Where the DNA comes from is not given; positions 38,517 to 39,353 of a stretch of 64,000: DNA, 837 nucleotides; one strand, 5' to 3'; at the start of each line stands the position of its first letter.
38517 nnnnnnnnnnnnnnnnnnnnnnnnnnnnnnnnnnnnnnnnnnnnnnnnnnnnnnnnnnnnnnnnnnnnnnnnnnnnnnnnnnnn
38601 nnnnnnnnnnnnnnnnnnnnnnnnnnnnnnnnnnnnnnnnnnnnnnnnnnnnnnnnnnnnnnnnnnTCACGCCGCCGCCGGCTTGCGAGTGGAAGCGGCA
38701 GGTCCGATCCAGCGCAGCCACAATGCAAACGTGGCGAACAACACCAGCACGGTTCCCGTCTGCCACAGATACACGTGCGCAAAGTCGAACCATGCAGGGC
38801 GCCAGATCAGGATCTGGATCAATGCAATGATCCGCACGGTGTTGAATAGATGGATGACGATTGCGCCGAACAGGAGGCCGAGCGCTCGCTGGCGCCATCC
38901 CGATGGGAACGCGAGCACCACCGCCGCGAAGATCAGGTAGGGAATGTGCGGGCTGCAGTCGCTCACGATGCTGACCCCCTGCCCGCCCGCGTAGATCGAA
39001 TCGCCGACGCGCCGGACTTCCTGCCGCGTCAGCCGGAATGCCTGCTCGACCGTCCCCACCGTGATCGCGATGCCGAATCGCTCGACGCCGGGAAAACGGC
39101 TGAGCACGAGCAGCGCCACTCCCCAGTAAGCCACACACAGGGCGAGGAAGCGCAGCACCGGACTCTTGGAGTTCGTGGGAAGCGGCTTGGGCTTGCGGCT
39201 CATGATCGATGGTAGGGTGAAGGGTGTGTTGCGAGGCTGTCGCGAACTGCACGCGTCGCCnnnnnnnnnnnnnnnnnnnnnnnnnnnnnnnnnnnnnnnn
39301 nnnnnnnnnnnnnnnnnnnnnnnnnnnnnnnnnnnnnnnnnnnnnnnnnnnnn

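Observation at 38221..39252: Exosortase-like polytopic membrane gene disrupted by a frameshift in a GGC run, near a PEP-CTERM substrate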

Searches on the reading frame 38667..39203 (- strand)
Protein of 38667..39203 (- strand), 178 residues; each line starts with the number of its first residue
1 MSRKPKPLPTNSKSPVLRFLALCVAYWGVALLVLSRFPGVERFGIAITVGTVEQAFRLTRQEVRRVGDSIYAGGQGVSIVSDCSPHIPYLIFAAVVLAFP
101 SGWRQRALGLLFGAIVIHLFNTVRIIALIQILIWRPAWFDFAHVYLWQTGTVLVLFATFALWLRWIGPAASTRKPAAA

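Call 3: search_protein_families(library=ncbifam, proteins=[window:38667-39203:-], max_evalue=1)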
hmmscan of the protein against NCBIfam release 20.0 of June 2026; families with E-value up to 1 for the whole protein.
window:38667-39203:- (178 aa): 12 families
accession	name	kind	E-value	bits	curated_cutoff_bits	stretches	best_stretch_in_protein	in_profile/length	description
TIGR04177.1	exosort_XrtH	exception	1.2e-19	70.9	86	1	61-166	48-155/158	exosortase H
NF046081.1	exosort_XrtX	exception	9.8e-18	64.6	170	1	72-172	68-165/168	exosortase X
TIGR04300.1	exosort_XrtM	exception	8.7e-15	55.5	125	1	67-166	45-144/150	exosortase family protein XrtM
TIGR04144.1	archaeo_VPXXXP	exception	2.2e-14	53.7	150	1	16-164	1-151/156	archaeosortase B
TIGR04178.1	exo_archaeo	signature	3.4e-12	46.5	23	1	77-166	1-95/97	exosortase/archaeosortase family protein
NF033505.2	paceosortase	exception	8.7e-09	35.7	80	1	38-157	17-139/167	pacearchaeosortase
TIGR04128.1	exoso_Fjoh_1448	exception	2.1e-08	34.6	90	1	77-166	83-169/174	exosortase family protein XrtF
NF046083.1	exosort_XrtY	exception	6.9e-06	26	160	1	90-132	96-138/168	exosortase Y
TIGR04124.1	archaeo_artE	exception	0.0021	18.2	95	1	56-142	42-127/153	archaeosortase family protein ArtE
TIGR03110.1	exosort_Gpos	exception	0.0022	17.9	102.75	1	77-133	88-145/187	exosortase family protein XrtG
TIGR04125.1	exosort_PGF_TRM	exception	0.0036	16.8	75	1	58-143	119-206/271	archaeosortase A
TIGR04293.1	archaeo_artF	exception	0.087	12.8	150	1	66-131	57-123/166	archaeosortase family protein ArtF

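Call 4: search_protein_families(library=pfam, proteins=[window:38667-39203:-], max_evalue=1)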
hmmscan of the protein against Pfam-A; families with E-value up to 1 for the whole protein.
window:38667-39203:- (178 aa): 1 family
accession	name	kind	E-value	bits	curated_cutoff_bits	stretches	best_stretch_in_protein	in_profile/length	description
PF09721.15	Exosortase_EpsH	-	0.0012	18.7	25.7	1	46-163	129-249/254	Transmembrane exosortase (Exosortase_EpsH)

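Call 8: find_homologous_proteins(query=window:38667-39203:-)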
Query window:38667-39203:- (178 aa): 132 proteins with E <= 0.001 among 411 candidates; the best 120 are listed.
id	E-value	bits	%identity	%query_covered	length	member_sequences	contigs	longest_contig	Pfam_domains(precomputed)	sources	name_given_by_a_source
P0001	2.2e-103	362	95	94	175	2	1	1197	PF09721.16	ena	-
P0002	1.8e-98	346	88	100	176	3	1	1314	PF09721.16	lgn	-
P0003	3.2e-94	332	85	100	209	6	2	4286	PF09721.16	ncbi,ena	-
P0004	3.6e-89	315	79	100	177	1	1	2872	PF09721.16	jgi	-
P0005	2.9e-79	283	72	100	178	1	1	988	PF09721.16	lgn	-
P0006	8.7e-79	282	73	100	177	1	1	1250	PF09721.16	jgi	jgi:exosortase/archaeosortase family protein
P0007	4.9e-78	279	70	100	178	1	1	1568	PF09721.16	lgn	-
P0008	2.9e-77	277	74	100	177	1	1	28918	PF09721.16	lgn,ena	-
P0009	3.2e-70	254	74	91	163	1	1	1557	PF09721.16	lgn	-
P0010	1.2e-66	242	66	95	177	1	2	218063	PF09721.16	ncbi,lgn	-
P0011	7.2e-65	236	65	92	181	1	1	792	PF09721.16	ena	-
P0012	6.1e-64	233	67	86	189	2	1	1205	PF09721.16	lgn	-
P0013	4.0e-63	231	62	93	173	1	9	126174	PF09721.16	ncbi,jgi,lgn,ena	jgi:exosortase/archaeosortase family protein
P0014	5.6e-63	230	61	94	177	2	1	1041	PF09721.16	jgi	-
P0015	2.2e-62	228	64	92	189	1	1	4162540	PF09721.16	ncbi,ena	-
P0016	2.6e-62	228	62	92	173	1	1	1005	PF09721.16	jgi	jgi:exosortase/archaeosortase family protein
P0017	2.8e-62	228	63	88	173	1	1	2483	PF09721.16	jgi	jgi:exosortase/archaeosortase family protein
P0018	4.2e-62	227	65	90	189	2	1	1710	PF09721.16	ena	-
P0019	5.2e-62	227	59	98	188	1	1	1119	PF09721.16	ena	-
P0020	6.5e-62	227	63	92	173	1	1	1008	PF09721.16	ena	-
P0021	9.2e-62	226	65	87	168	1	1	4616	PF09721.16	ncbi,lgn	-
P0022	2.3e-61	225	57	99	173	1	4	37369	PF09721.16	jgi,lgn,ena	jgi:exosortase/archaeosortase family protein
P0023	4.3e-61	224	58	93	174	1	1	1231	PF09721.16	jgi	-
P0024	5.1e-61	224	59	92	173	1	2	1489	PF09721.16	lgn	-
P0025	5.4e-61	224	64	88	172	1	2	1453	PF09721.16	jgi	jgi:exosortase H (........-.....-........)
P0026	1.3e-60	222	59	99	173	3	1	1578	PF09721.16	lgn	-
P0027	1.5e-60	222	60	94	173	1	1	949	PF09721.16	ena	-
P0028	1.6e-60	222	61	92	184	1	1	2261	PF09721.16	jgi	jgi:exosortase/archaeosortase family protein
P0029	1.6e-60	222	59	94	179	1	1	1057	PF09721.16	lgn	-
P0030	2.5e-60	221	61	94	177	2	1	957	PF09721.16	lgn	-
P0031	2.6e-60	221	63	88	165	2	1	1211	PF09721.16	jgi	-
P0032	2.6e-60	221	59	92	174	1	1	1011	PF09721.16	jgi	-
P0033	5.8e-60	220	59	97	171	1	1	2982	PF09721.16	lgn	-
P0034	7.6e-60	220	59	96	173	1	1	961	PF09721.16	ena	-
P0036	1.0e-59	219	59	99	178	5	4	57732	PF09721.16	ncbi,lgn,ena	-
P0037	2.4e-59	218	64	89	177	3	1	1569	PF09721.16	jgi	-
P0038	2.8e-59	218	57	92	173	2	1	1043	PF09721.16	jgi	-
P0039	3.0e-59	218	60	94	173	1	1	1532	PF09721.16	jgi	jgi:exosortase/archaeosortase family protein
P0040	3.2e-59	218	65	84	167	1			PF09721.16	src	-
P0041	3.6e-59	218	57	92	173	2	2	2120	PF09721.16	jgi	jgi:exosortase/archaeosortase family protein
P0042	3.9e-59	218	61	96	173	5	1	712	PF09721.16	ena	-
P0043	4.3e-59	217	59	97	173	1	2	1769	PF09721.16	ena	-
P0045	4.6e-59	217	58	97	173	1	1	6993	PF09721.16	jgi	jgi:exosortase/archaeosortase family protein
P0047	6.3e-59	217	66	89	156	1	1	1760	PF09721.16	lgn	-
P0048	1.2e-58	216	60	92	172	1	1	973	PF09721.16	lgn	-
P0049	1.4e-58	216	65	85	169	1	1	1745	PF09721.16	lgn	-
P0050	2.4e-58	215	56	94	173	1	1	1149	PF09721.16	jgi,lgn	jgi:exosortase/archaeosortase family protein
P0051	3.7e-58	214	59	96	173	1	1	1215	PF09721.16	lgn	-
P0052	5.4e-58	214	57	93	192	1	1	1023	PF09721.16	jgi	jgi:exosortase/archaeosortase family protein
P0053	5.5e-58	214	58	96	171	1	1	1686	PF09721.16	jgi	-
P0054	6.8e-58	213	57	99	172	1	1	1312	PF09721.16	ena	-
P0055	7.2e-58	213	61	90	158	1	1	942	PF09721.16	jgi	jgi:exosortase/archaeosortase family protein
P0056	1.1e-57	213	61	88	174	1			PF09721.16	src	-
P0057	1.8e-57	212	61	88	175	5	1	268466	PF09721.16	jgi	jgi:exosortase/archaeosortase family protein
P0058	1.9e-57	212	62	89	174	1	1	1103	PF09721.16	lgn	-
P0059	2.1e-57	212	74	71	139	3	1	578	PF09721.16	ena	-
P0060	2.6e-57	212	57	97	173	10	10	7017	PF09721.16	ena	-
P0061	3.0e-57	211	55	99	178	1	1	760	PF09721.16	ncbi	-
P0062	3.1e-57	211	56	94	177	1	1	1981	PF09721.16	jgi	jgi:exosortase/archaeosortase family protein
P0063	4.7e-57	211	60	94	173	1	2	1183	PF09721.16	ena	-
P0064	5.5e-57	211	55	98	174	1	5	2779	PF09721.16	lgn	-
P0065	7.1e-57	210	59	92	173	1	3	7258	PF09721.16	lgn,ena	-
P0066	8.6e-57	210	60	90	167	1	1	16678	PF09721.16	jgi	jgi:exosortase/archaeosortase family protein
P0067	1.2e-56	209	59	89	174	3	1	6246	PF09721.16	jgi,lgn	jgi:exosortase/archaeosortase family protein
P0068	1.3e-56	209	58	94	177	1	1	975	PF09721.16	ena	-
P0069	1.3e-56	209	59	94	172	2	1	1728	PF09721.16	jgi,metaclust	metaclust:\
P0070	2.3e-56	209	57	94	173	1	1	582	PF09721.16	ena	-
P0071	2.3e-56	208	59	92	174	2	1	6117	PF09721.16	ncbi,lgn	-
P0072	3.4e-56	208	57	98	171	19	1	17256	PF09721.16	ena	-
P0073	3.8e-56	208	56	93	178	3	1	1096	PF09721.16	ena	-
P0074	5.4e-56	207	56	92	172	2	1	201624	PF09721.16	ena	-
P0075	5.6e-56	207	57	94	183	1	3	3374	PF09721.16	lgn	-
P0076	5.6e-56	207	57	92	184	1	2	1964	PF09721.16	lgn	-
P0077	5.8e-56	207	54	94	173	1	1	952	PF09721.16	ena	-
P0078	5.9e-56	207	57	93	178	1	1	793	PF09721.16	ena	-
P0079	6.5e-56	207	57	94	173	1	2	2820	PF09721.16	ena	-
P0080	8.3e-56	207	55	100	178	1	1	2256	PF09721.16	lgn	-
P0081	1.2e-55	206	61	87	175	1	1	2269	PF09721.16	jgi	-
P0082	1.4e-55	206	54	94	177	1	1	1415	PF09721.16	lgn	-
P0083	1.4e-55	206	56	97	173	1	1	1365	PF09721.16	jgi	jgi:exosortase/archaeosortase family protein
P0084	2.9e-55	205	57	93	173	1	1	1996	PF09721.16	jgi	jgi:exosortase H (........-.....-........)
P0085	4.1e-55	204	52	94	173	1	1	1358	PF09721.16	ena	-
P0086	5.0e-55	204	55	96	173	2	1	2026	PF09721.16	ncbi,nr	ncbi:MAG TPA: hypothetical protein VLV15_14595 [Dongiaceae bacterium]|nr:hypothetical protein [Dongi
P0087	6.4e-55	204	53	100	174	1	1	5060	PF09721.16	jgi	jgi:exosortase H (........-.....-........)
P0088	7.7e-55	204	55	93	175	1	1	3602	PF09721.16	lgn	-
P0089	1.2e-54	203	57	92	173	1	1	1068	PF09721.16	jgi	jgi:exosortase/archaeosortase family protein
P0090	2.5e-54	202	65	78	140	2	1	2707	PF09721.16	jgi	jgi:exosortase/archaeosortase family protein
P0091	2.7e-54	202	59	88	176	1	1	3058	PF09721.16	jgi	jgi:exosortase/archaeosortase family protein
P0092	3.4e-54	201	54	94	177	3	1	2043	PF09721.16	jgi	jgi:exosortase/archaeosortase family protein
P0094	7.2e-54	200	55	92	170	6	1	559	PF09721.16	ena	-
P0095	8.8e-54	200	57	90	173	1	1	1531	PF09721.16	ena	-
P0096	9.9e-54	200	56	94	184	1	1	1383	PF09721.16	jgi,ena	-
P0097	1.2e-53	200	57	94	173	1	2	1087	PF09721.16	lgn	-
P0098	1.3e-53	200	54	92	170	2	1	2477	PF09721.16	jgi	jgi:exosortase/archaeosortase family protein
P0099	1.8e-53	199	52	99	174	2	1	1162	PF09721.16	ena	-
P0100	2.2e-53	199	56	92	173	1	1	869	PF09721.16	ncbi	-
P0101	2.4e-53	199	55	97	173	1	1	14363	PF09721.16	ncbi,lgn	-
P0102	2.9e-53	198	58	89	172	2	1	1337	PF09721.16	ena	-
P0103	3.6e-53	198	53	99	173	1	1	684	PF09721.16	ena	-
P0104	6.1e-53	197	57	92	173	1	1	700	PF09721.16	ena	-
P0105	6.7e-53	197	58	86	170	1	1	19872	PF09721.16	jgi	jgi:exosortase H (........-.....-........)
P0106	8.6e-53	197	55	94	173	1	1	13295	PF09721.16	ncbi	-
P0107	1.1e-52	197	54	96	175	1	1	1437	PF09721.16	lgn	-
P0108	1.9e-52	196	57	81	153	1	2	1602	PF09721.16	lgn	-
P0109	4.9e-52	194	55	92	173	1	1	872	PF09721.16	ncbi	-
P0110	9.4e-52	193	56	91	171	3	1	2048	PF09721.16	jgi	-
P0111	3.4e-51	192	55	91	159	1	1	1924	PF09721.16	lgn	-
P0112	3.9e-51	191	62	80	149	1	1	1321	PF09721.16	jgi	jgi:exosortase/archaeosortase family protein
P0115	4.1e-50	188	57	84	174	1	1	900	PF09721.16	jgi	jgi:exosortase/archaeosortase family protein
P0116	1.2e-49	187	56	83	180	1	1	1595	PF09721.16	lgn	-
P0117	3.0e-49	185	53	91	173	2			PF09721.16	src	-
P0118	3.4e-49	185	54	88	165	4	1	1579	PF09721.16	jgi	jgi:exosortase/archaeosortase family protein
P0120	5.7e-47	178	53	89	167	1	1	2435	PF09721.16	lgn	-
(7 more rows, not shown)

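Call 13: find_encoding_contigs(protein=P0010, flank=10000, max_places=2)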
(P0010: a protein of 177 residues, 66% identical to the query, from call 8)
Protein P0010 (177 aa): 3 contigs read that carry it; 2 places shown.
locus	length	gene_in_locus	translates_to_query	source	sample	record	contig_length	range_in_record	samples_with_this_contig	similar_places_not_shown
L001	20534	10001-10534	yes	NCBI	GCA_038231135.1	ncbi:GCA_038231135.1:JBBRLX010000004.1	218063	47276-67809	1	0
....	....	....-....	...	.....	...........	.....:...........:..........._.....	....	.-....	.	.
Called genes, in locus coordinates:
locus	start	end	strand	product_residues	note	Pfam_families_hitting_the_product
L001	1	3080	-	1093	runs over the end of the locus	PF00932:LTD (weak), PF13860:FlgD_ig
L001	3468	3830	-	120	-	-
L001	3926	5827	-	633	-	PF13428:TPR_14 (faint), PF14559:TPR_19 (faint), PF07719:TPR_2 (faint), PF13432:TPR_16 (weak)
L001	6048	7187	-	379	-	PF04773:FecR (faint), PF13349:DUF4097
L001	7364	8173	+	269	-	PF03976:PPK2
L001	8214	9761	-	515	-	PF13231:PMT_2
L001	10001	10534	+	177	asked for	PF09721:Exosortase_EpsH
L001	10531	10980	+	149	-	-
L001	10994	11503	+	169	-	-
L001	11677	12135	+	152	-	PF15956:DUF4760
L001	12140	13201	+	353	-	PF01264:Chorismate_synt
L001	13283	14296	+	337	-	PF18152:DAHP_snth_FXD (weak), PF00793:DAHP_synth_1, PF03102:NeuB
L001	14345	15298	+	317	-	PF01833:TIG, PF13860:FlgD_ig (faint)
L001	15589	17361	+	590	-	PF07973:tRNA_SAD, PF00587:tRNA-synt_2b, PF03129:HGTP_anticodon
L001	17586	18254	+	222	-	PF05198:IF3_N, PF00707:IF3_C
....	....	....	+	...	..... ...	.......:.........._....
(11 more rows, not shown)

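Call 14: find_encoding_contigs(protein=P0015, flank=10000, max_places=2)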
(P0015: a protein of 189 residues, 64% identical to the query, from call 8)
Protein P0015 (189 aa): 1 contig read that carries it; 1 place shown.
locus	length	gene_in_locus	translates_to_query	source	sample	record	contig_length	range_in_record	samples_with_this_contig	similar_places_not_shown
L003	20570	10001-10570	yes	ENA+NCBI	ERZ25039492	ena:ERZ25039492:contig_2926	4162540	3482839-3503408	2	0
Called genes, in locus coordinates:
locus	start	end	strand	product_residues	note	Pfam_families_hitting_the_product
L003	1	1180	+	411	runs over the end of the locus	PF00109:ketoacyl-synt, PF02801:Ketoacyl-synt_C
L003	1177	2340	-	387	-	PF07690:MFS_1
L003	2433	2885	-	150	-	PF20398:DUF6691, PF04143:Sulf_transp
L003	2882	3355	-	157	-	PF04143:Sulf_transp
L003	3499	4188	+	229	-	PF00535:Glycos_transf_2 (weak)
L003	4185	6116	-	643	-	PF07719:TPR_2 (faint), PF13176:TPR_7 (faint), PF13432:TPR_16, PF14559:TPR_19 (weak)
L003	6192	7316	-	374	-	PF13349:DUF4097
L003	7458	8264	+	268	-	PF03976:PPK2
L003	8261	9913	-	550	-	PF13231:PMT_2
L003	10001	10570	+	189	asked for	PF09721:Exosortase_EpsH (weak)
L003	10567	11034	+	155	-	-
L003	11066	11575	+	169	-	-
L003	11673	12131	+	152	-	PF15956:DUF4760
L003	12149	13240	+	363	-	PF01264:Chorismate_synt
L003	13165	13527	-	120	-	-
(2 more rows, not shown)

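Call 17: find_related_loci(query=A1, collection=genome_contigs, flank=10000)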
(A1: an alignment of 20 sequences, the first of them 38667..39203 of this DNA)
Query A1 (178 aa) in genome_contigs; peptide patterns used: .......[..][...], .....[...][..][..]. (x = any residue, [..] = any of these).
17 stretches matched a pattern; 6 encode a relative of the query (tblastn E <= 1e-3); 6 distinct loci.
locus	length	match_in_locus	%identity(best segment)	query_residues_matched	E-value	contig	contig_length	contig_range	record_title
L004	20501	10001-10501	65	1-167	9e-69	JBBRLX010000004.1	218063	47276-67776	MAG: Candidatus Eisenbacteria bacterium isolate La1_maxbin2.300 LA1C_X2.300_k141_1778101L_218063_cov_43.1255, whole geno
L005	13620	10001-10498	62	4-168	3e-67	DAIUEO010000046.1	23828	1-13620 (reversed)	MAG TPA_asm: Candidatus Eisenbacteria bacterium isolate CTOTU25980 NODE_484_length_23828_cov_4.270980, whole genome shot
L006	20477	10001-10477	64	16-178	6e-66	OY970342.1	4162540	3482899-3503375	MAG: Candidatus Eisenbacteria bacterium isolate MFD02242.bin.c.1 genome assembly, chromosome: 1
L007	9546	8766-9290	59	2-177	2e-63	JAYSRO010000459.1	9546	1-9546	MAG: Candidatus Eisenbacteria bacterium isolate GFS_11975 GFS_11975_458, whole genome shotgun sequence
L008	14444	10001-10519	59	2-177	2e-62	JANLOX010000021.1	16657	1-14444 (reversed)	MAG: Candidatus Eisenbacteria bacterium isolate OTE_38_metabat_510 OTE_38_k141_2849458, whole genome shotgun sequence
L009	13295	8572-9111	54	1-177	3e-49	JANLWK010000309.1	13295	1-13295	MAG: Candidatus Eisenbacteria bacterium isolate OTE_20_metabat_388 OTE_20_k141_1302876, whole genome shotgun sequence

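Call 31: search_protein_families(library=ncbifam, alignment_id=A1, max_evalue=0.001)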
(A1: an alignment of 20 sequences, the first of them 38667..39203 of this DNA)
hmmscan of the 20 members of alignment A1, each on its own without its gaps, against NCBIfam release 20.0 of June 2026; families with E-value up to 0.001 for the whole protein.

A. member 1, window:38667-39203:- (178 aa): 8 families
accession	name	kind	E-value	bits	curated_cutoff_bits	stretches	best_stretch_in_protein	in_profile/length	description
TIGR04177.1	exosort_XrtH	exception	1.2e-19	70.9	86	1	61-166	48-155/158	exosortase H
NF046081.1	exosort_XrtX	exception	9.8e-18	64.6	170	1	72-172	68-165/168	exosortase X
TIGR04300.1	exosort_XrtM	exception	8.7e-15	55.5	125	1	67-166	45-144/150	exosortase family protein XrtM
TIGR04144.1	archaeo_VPXXXP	exception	2.2e-14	53.7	150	1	16-164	1-151/156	archaeosortase B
TIGR04178.1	exo_archaeo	signature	3.4e-12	46.5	23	1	77-166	1-95/97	exosortase/archaeosortase family protein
NF033505.2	paceosortase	exception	8.7e-09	35.7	80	1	38-157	17-139/167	pacearchaeosortase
TIGR04128.1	exoso_Fjoh_1448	exception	2.1e-08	34.6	90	1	77-166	83-169/174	exosortase family protein XrtF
NF046083.1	exosort_XrtY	exception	6.9e-06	26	160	1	90-132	96-138/168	exosortase Y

B. families by the number of members that match (of 20 scanned): 18 families
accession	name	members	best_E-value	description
TIGR04177.1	exosort_XrtH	20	3.6e-27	exosortase H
NF046081.1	exosort_XrtX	20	3.1e-21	exosortase X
TIGR04144.1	archaeo_VPXXXP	20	3.1e-18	archaeosortase B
TIGR04300.1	exosort_XrtM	20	1.1e-16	exosortase family protein XrtM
TIGR04178.1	exo_archaeo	20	7.6e-14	exosortase/archaeosortase family protein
NF033505.2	paceosortase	20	9.8e-11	pacearchaeosortase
TIGR04128.1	exoso_Fjoh_1448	20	2.5e-09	exosortase family protein XrtF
NF046083.1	exosort_XrtY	20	3.6e-09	exosortase Y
TIGR04125.1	exosort_PGF_TRM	16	1.5e-08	archaeosortase A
TIGR04124.1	archaeo_artE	11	3.8e-07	archaeosortase family protein ArtE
TIGR04293.1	archaeo_artF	3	5.2e-06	archaeosortase family protein ArtF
NF033464.1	cyanoexo_CrtC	3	6.2e-06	cyanoexosortase C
NF012139.0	exosort_XrtP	3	5.3e-05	exosortase P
TIGR03110.1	exosort_Gpos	3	0.00041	exosortase family protein XrtG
NF038142.1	exosort_XrtW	2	0.0001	exosortase W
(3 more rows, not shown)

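Call 41: list_cluster_members(proteins=[window:38670-39203:-, window:38224-38670:-])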
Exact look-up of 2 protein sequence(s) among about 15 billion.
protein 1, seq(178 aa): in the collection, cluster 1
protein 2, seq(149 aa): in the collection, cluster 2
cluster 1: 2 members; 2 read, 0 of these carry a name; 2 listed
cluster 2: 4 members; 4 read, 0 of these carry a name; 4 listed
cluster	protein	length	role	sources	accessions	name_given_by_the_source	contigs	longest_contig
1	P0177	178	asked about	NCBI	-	-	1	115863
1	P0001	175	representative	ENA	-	-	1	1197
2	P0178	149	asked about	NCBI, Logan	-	-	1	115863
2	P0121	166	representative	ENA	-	-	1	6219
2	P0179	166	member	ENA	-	-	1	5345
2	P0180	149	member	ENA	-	-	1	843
